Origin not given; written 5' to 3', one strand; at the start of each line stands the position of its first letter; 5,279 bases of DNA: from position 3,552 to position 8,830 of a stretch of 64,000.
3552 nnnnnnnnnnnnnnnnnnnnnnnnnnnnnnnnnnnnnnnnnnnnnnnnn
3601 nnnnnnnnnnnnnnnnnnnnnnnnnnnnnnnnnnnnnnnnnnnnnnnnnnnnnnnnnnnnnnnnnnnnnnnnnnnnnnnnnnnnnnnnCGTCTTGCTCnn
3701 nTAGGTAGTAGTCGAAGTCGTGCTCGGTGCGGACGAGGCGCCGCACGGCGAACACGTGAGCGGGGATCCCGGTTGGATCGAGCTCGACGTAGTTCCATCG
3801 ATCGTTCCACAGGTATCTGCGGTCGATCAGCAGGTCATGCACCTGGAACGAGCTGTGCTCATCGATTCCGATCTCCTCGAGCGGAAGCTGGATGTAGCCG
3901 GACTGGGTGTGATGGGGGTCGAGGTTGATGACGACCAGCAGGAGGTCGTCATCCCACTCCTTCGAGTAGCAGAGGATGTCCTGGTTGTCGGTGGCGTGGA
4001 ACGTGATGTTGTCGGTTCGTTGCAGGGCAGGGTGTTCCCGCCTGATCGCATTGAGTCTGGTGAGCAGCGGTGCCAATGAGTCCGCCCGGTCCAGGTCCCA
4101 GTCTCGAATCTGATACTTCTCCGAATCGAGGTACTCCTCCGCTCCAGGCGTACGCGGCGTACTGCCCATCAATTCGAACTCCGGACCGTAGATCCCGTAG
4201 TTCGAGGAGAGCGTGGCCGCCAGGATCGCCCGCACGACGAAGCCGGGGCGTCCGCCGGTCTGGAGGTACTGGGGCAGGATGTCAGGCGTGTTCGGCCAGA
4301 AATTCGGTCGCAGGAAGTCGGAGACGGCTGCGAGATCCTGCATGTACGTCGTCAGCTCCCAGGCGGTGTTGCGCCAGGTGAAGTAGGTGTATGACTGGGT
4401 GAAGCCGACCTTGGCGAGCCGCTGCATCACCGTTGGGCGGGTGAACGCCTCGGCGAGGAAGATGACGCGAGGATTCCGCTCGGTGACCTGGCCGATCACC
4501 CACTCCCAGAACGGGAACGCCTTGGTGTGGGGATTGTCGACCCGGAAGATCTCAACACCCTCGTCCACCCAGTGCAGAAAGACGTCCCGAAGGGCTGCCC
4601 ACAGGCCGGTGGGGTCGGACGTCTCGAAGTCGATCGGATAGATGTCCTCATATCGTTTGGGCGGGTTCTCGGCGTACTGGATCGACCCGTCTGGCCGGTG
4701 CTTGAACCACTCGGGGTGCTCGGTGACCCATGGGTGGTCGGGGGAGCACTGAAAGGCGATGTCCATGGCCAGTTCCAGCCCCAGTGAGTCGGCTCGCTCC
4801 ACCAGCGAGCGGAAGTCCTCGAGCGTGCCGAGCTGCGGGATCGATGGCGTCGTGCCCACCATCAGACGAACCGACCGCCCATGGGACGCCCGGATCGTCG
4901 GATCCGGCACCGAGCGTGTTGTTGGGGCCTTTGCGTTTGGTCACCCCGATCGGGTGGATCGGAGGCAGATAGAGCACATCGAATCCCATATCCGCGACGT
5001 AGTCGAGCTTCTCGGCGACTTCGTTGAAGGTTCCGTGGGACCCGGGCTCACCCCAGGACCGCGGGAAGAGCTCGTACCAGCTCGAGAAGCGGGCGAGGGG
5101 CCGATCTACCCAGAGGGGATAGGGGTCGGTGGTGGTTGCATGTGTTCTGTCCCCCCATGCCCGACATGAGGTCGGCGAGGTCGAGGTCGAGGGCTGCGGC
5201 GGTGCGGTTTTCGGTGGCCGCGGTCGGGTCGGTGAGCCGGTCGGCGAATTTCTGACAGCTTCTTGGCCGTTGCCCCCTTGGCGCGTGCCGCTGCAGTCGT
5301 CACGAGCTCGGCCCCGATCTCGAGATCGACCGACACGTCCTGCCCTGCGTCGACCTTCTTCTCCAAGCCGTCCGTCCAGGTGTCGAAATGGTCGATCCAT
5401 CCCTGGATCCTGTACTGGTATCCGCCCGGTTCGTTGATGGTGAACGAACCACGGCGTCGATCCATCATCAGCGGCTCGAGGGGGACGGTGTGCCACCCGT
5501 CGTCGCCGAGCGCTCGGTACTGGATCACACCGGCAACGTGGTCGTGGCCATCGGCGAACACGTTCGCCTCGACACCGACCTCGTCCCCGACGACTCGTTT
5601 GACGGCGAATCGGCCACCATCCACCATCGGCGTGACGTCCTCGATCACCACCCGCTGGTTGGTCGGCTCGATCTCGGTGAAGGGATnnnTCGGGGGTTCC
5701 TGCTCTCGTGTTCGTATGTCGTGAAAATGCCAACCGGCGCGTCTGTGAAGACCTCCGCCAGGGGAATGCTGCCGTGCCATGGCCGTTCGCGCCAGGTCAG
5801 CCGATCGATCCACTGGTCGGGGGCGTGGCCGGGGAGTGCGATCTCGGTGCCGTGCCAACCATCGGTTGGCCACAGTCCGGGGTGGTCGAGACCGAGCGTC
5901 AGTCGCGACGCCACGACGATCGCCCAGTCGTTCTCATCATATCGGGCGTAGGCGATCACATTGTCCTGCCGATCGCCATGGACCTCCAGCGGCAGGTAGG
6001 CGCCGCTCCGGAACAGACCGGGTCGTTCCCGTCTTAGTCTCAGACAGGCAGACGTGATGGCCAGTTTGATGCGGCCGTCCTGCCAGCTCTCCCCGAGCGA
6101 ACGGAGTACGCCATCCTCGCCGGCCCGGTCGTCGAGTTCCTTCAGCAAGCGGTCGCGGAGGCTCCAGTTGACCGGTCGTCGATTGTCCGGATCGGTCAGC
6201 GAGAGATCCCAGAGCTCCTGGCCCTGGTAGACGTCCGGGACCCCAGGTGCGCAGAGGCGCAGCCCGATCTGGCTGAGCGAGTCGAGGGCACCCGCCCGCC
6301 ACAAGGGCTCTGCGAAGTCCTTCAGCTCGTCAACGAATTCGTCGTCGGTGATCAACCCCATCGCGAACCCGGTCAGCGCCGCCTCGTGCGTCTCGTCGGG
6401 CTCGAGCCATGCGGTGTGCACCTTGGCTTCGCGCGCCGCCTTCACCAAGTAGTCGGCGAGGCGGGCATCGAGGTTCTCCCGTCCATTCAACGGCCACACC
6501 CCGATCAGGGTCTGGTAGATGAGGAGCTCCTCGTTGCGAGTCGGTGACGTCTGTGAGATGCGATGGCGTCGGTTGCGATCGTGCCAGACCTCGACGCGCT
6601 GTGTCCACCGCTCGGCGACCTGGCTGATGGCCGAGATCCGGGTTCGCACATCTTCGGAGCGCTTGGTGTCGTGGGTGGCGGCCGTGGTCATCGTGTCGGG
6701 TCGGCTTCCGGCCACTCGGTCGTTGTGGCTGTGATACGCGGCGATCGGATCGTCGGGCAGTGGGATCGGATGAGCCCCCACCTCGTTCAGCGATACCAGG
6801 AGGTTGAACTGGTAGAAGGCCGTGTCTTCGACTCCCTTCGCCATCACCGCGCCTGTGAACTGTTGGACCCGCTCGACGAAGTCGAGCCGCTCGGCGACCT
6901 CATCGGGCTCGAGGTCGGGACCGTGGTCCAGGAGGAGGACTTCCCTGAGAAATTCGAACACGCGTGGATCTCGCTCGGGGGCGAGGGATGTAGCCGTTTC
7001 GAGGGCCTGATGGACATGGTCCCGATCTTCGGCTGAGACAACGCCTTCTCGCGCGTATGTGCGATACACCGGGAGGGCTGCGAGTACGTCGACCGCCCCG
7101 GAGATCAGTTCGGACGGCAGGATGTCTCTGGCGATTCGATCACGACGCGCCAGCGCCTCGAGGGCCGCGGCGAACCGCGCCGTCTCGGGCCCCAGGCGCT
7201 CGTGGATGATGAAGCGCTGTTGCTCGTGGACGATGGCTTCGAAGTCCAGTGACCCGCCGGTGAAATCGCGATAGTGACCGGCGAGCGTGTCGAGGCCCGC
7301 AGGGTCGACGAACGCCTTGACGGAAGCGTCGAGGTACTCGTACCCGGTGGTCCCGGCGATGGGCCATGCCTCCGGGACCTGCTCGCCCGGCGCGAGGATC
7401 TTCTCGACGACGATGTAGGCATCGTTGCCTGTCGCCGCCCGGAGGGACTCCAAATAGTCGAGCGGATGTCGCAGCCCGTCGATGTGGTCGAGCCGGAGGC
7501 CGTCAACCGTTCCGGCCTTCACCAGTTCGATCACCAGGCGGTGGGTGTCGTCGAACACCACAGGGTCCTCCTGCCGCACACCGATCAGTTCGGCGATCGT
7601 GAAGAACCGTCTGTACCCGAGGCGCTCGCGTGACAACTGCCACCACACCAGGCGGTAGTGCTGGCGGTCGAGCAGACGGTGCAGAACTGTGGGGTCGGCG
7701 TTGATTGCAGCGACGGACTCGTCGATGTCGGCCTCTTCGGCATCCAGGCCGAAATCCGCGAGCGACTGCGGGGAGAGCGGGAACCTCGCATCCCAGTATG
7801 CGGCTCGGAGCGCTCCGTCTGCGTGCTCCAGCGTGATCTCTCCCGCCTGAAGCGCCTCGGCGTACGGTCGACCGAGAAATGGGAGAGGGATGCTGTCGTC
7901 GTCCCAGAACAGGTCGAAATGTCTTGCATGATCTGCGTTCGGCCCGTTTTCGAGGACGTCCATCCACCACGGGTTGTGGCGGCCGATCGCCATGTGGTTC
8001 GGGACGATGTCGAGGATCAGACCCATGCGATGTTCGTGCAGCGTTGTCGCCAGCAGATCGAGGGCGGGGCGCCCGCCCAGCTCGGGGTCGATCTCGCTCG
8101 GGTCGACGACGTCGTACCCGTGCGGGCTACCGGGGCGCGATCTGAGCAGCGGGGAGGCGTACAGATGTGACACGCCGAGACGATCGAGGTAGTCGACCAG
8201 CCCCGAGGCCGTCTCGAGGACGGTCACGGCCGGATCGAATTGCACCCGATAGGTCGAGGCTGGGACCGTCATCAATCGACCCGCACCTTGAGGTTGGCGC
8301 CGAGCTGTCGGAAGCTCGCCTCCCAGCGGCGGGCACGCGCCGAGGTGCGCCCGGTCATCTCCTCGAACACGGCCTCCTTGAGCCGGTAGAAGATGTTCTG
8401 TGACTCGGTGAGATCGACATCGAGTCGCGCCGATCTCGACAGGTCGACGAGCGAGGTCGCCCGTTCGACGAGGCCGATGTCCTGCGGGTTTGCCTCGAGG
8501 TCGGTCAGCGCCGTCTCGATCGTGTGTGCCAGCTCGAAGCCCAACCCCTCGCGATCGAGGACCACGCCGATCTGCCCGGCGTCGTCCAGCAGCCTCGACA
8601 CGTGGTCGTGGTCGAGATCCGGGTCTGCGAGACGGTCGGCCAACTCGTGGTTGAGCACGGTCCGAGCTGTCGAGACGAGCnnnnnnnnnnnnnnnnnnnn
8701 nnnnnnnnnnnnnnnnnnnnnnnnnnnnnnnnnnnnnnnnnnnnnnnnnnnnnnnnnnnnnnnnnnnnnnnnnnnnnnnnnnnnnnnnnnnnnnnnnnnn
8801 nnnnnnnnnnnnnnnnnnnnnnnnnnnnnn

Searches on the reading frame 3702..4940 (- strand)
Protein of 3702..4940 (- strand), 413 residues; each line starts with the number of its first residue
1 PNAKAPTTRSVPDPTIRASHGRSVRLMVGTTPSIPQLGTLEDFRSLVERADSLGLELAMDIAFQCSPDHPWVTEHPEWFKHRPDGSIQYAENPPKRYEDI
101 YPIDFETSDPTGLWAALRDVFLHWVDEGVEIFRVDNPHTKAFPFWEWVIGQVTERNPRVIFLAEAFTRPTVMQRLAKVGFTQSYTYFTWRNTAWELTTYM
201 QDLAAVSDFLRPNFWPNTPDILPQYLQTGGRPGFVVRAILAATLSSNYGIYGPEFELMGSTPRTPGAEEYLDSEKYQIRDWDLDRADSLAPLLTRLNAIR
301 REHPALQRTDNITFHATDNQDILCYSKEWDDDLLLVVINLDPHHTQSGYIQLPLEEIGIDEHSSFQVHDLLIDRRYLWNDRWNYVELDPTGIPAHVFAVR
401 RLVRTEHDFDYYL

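Call 47: search_protein_families(library=pfam, proteins=[window:3702-4940:-], max_evalue=0.00001)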
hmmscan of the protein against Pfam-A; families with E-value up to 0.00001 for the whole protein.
window:3702-4940:- (413 aa): 1 family
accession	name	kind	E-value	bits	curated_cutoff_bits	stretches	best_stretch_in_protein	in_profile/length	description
PF21702.3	GLGE_C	-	5e-30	104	27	1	314-399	1-87/87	GLGE, C-terminal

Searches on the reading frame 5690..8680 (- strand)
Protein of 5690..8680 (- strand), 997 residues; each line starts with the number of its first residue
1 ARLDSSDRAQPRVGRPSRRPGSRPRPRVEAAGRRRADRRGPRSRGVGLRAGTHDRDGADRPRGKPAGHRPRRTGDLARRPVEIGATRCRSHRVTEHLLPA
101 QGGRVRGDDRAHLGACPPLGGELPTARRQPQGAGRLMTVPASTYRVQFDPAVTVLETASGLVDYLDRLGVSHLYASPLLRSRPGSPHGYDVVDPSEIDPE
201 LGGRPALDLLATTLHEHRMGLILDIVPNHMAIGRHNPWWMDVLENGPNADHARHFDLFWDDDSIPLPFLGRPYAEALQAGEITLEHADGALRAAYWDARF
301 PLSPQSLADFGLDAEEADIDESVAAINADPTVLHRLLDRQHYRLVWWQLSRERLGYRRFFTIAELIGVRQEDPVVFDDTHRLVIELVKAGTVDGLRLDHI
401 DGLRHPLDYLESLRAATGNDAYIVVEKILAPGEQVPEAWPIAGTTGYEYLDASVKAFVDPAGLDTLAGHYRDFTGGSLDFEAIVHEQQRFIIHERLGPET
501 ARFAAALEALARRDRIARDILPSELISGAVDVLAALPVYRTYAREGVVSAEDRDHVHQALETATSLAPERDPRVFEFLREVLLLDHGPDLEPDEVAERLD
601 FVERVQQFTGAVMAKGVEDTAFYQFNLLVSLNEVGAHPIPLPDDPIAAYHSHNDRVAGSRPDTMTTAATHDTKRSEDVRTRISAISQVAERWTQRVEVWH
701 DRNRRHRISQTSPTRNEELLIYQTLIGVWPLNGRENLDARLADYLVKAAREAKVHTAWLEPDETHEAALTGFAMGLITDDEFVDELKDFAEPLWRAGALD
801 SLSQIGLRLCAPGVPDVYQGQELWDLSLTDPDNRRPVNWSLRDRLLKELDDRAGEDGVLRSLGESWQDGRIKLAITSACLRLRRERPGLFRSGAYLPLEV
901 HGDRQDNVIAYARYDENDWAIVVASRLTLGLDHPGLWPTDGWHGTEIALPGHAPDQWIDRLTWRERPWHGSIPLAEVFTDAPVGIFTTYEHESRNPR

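Call 47: search_protein_families(library=pfam, proteins=[window:5690-8680:-], max_evalue=0.00001)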
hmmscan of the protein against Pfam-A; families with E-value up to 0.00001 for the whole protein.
window:5690-8680:- (997 aa): 1 family
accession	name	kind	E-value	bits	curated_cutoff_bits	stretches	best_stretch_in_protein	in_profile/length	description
PF00128.31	Alpha-amylase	-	8.6e-15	55.3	22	1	162-245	25-105/446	Alpha amylase, catalytic domain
